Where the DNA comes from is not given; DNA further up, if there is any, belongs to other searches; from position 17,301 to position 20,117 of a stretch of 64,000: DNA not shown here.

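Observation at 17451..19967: Release protein with catalytically degenerate C and carrier motifs and a cysteine-nucleophile thioesterase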

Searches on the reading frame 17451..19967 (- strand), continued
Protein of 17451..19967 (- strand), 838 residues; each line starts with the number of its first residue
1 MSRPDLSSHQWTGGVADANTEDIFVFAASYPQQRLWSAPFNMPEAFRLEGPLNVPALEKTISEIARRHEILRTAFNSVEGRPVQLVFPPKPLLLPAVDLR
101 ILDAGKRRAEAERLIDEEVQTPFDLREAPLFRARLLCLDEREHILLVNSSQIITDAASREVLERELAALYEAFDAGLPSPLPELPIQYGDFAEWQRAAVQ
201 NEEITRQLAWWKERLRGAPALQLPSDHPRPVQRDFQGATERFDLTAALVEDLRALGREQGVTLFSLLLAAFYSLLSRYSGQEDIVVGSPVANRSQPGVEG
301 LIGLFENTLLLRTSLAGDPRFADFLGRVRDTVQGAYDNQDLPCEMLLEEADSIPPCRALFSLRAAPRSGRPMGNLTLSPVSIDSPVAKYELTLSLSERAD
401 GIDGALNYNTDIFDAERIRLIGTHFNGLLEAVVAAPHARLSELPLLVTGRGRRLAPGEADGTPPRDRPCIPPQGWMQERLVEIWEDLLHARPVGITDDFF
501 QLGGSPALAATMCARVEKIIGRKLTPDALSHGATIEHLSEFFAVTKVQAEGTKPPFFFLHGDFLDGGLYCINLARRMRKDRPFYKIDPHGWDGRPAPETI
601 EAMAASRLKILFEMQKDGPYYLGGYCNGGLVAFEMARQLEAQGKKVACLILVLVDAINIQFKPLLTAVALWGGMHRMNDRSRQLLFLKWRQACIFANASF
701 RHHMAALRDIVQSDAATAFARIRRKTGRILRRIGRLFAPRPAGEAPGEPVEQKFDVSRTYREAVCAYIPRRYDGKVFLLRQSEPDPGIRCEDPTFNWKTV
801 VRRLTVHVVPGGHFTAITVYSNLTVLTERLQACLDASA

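Call 27: search_protein_families(library=pfam, proteins=[L086:1452-10004:+, L087:1-3849:+, L001:1-9987:+], max_evalue=0.0001)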
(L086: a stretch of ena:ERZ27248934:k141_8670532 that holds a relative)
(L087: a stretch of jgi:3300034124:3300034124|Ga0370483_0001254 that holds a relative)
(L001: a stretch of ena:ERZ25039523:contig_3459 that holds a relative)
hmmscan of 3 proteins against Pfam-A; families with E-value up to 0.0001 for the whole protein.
L086:1452-10004:+ (2850 aa): 12 families
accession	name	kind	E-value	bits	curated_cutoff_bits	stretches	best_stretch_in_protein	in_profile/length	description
PF00501.34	AMP-binding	-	3.1e-97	326.2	29.9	1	1895-2242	2-384/384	AMP-binding enzyme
PF00668.25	Condensation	-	3.7e-83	280.2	30.6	1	1426-1873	2-455/456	Condensation domain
PF00109.32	ketoacyl-synt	-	9.2e-71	238.8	20.8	1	11-267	2-252/252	Beta-ketoacyl synthase, N-terminal domain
PF00698.26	Acyl_transf_1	-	4.6e-57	194.3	32.7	1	539-841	1-297/319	Acyl transferase domain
PF00296.26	Bac_luciferase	-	2.1e-52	178.9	27.9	1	1084-1379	21-314/314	Luciferase-like monooxygenase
PF02801.28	Ketoacyl-synt_C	-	4.8e-41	139.9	20.8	1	275-392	1-119/119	Beta-ketoacyl synthase, C-terminal domain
PF13469.12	Sulfotransfer_3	-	5.5e-25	89.3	27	1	2533-2749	1-215/216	Sulfotransferase family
PF00550.31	PP-binding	-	1.1e-22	80.5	20.8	2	2406-2466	2-64/67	Phosphopantetheine attachment site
PF22621.2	CurL-like_PKS_C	-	3.6e-21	75.3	27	1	455-518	1-64/64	CurL-like, PKS C-terminal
PF16197.11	KAsynt_C_assoc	-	4.5e-19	69.3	33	1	394-501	1-105/111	Ketoacyl-synthetase C-terminal extension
PF13193.12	AMP-binding_C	-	7.4e-16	59.3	24.5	1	2301-2377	1-76/76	AMP-binding enzyme C-terminal domain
PF22336.2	RhiE-like_linker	-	8.5e-14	51.7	27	1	459-519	2-61/67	RhiE-like, KS-MAT linker domain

L087:1-3849:+ (1282 aa): 5 families
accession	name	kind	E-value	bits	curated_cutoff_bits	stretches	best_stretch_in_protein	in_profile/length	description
PF00501.34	AMP-binding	-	1.9e-93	313.8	29.9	1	2-341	8-384/384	AMP-binding enzyme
PF13469.12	Sulfotransfer_3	-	2.4e-24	87.3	27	1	966-1181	1-214/216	Sulfotransferase family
PF00550.31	PP-binding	-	1.5e-13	51.2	20.8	1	848-908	2-64/67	Phosphopantetheine attachment site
PF13193.12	AMP-binding_C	-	3.7e-09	37.8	24.5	1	395-431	1-37/76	AMP-binding enzyme C-terminal domain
PF13649.12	Methyltransf_25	-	1.2e-08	35.9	27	1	481-577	1-96/97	Methyltransferase domain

L001:1-9987:+ (3328 aa): 14 families
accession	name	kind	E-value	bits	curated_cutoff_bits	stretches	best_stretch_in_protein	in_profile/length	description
PF00501.34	AMP-binding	-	6.5e-97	325.2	29.9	1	2374-2721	2-384/384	AMP-binding enzyme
PF00668.25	Condensation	-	2.4e-77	261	30.6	1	1906-2352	3-455/456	Condensation domain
PF00109.32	ketoacyl-synt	-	5.1e-58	197.1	20.8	1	3-208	55-252/252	Beta-ketoacyl synthase, N-terminal domain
PF00698.26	Acyl_transf_1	-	1.8e-54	185.8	32.7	1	478-777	1-293/319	Acyl transferase domain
PF00296.26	Bac_luciferase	-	5.5e-53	180.8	27.9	1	1568-1863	21-314/314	Luciferase-like monooxygenase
PF00202.27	Aminotran_3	-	2.1e-47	162.2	30.5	1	1103-1425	9-333/403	Aminotransferase class-III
PF02801.28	Ketoacyl-synt_C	-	3.9e-42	143.4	20.8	1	216-333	1-119/119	Beta-ketoacyl synthase, C-terminal domain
PF00550.31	PP-binding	-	9.1e-27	93.6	20.8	2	2885-2949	1-67/67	Phosphopantetheine attachment site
PF13469.12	Sulfotransfer_3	-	4.8e-26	92.8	27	1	3013-3227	2-215/216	Sulfotransferase family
PF22621.2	CurL-like_PKS_C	-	2.5e-22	79.1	27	1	396-459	1-64/64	CurL-like, PKS C-terminal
PF16197.11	KAsynt_C_assoc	-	6.3e-21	75.3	33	1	335-445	1-108/111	Ketoacyl-synthetase C-terminal extension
PF22336.2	RhiE-like_linker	-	5.5e-16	58.7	27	1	399-460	1-61/67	RhiE-like, KS-MAT linker domain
PF13193.12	AMP-binding_C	-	1.6e-14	55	24.5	1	2780-2856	1-76/76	AMP-binding enzyme C-terminal domain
PF00685.33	Sulfotransfer_1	-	9.4e-06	25.6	22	1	3131-3236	85-193/255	Sulfotransferase domain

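Call 50: find_encoding_contigs(protein=P0026, flank=10000, max_places=2)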
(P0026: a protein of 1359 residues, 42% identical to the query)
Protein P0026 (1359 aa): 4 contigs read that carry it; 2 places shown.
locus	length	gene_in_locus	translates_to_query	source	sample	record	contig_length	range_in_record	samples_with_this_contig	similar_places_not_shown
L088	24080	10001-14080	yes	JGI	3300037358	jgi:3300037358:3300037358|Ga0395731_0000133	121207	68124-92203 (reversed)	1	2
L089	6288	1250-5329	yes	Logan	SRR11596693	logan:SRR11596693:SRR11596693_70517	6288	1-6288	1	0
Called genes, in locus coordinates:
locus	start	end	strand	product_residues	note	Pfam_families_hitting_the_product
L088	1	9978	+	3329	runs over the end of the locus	PF00109:ketoacyl-synt, PF02801:Ketoacyl-synt_C, PF16197:KAsynt_C_assoc, PF22336:RhiE-like_linker, PF22621:CurL-like_PKS_C, PF00550:PP-binding, PF00202:Aminotran_3, PF00296:Bac_luciferase, +7 more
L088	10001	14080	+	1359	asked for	PF00668:Condensation, PF00501:AMP-binding, PF13193:AMP-binding_C, PF00550:PP-binding, PF00975:Thioesterase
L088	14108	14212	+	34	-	-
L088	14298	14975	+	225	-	PF22624:AASDHPPT_N, PF01648:ACPS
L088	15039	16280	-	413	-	-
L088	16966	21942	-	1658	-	PF13927:Ig_3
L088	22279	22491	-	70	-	-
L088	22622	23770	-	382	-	PF13243:SQHop_cyclase_C (faint)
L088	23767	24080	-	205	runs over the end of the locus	PF27149:YdjY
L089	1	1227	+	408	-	?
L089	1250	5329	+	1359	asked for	PF00668:Condensation, PF00501:AMP-binding, PF13193:AMP-binding_C, PF00550:PP-binding, PF00975:Thioesterase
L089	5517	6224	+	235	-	PF22624:AASDHPPT_N, PF01648:ACPS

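Call 52: search_protein_families(library=pfam, proteins=[L088:1-9978:+, L089:1-1227:+], max_evalue=0.0001)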
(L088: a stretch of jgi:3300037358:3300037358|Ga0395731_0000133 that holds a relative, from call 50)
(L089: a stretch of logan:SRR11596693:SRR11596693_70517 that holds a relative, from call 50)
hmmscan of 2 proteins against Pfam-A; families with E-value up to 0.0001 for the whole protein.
L088:1-9978:+ (3325 aa): 14 families
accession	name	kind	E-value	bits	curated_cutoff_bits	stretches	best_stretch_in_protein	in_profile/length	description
PF00501.34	AMP-binding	-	1.4e-94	317.5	29.9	1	2045-2390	2-384/384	AMP-binding enzyme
PF00668.25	Condensation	-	9.1e-74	249.2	30.6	1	1585-2025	7-452/456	Condensation domain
PF00109.32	ketoacyl-synt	-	2.7e-69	234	20.8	1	8-262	4-252/252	Beta-ketoacyl synthase, N-terminal domain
PF00296.26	Bac_luciferase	-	8.9e-46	157.1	27.9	1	1242-1538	16-313/314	Luciferase-like monooxygenase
PF00202.27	Aminotran_3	-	1.9e-45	155.7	30.5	1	785-1100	9-330/403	Aminotransferase class-III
PF02801.28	Ketoacyl-synt_C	-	4.8e-42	143.2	20.8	1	271-388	2-118/119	Beta-ketoacyl synthase, C-terminal domain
PF00550.31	PP-binding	-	8.7e-26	90.4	20.8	2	2897-2960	2-67/67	Phosphopantetheine attachment site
PF22621.2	CurL-like_PKS_C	-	2.4e-23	82.3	27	1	452-515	1-64/64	CurL-like, PKS C-terminal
PF13469.12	Sulfotransfer_3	-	1e-21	78.7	27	1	3014-3227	1-214/216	Sulfotransferase family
PF16197.11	KAsynt_C_assoc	-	8.4e-19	68.5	33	1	391-504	1-111/111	Ketoacyl-synthetase C-terminal extension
PF22336.2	RhiE-like_linker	-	1.2e-13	51.2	27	1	455-517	1-62/67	RhiE-like, KS-MAT linker domain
PF13193.12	AMP-binding_C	-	1.9e-10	42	24.5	1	2444-2480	1-37/76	AMP-binding enzyme C-terminal domain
PF13649.12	Methyltransf_25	-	1.3e-08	35.8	27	1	2530-2626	1-96/97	Methyltransferase domain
PF08241.18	Methyltransf_11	-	1.4e-06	29.3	21.2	1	2531-2627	1-91/95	Methyltransferase domain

L089:1-1227:+ (408 aa): 2 families
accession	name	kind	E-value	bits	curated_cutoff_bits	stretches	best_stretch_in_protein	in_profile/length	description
PF13469.12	Sulfotransfer_3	-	7.6e-23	82.3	27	1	97-310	1-214/216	Sulfotransferase family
PF00550.31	PP-binding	-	2.2e-07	31.5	20.8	1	1-43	25-67/67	Phosphopantetheine attachment site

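Call 59: find_encoding_contigs(protein=P0047, flank=10000, max_places=1)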
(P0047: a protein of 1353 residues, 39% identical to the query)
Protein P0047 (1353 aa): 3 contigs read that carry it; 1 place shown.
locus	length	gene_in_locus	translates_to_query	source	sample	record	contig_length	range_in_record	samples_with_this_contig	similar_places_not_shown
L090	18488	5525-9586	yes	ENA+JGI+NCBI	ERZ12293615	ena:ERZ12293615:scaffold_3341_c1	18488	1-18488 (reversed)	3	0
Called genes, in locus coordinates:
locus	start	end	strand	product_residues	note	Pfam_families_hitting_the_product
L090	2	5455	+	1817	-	?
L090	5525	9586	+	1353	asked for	PF00668:Condensation, PF00501:AMP-binding, PF13193:AMP-binding_C, PF00550:PP-binding, PF00975:Thioesterase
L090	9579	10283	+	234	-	PF22624:AASDHPPT_N, PF01648:ACPS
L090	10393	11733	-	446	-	-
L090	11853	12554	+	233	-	PF06439:3keto-disac_hyd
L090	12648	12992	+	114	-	-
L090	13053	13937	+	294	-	PF00005:ABC_tran, PF13304:AAA_21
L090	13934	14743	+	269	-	-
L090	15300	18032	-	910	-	PF02927:CelD_N, PF00759:Glyco_hydro_9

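Call 60: find_encoding_contigs(protein=P0015, flank=10000, max_places=1)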
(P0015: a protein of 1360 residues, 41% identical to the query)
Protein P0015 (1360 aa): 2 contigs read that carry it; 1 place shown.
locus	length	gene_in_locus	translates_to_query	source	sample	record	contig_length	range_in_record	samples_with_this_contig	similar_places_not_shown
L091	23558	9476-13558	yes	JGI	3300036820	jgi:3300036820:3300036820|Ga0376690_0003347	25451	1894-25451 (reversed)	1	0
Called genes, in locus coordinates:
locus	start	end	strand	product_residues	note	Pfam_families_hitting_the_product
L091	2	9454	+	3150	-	?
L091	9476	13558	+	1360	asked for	PF00668:Condensation, PF00501:AMP-binding, PF13193:AMP-binding_C, PF00550:PP-binding, PF00561:Abhydrolase_1, PF00975:Thioesterase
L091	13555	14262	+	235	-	PF22624:AASDHPPT_N, PF01648:ACPS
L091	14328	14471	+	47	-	-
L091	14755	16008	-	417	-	-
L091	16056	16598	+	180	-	PF13527:Acetyltransf_9, PF00583:Acetyltransf_1 (weak)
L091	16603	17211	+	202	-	-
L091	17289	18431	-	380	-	PF13243:SQHop_cyclase_C (faint)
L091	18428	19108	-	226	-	PF27149:YdjY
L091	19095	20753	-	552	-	PF08447:PAS_3, PF00989:PAS, PF08448:PAS_4, PF13188:PAS_8 (weak), PF13426:PAS_9 (weak), PF07228:SpoIIE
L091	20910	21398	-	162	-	-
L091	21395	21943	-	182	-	-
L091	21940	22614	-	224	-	-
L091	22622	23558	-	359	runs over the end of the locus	PF11104:PilM_2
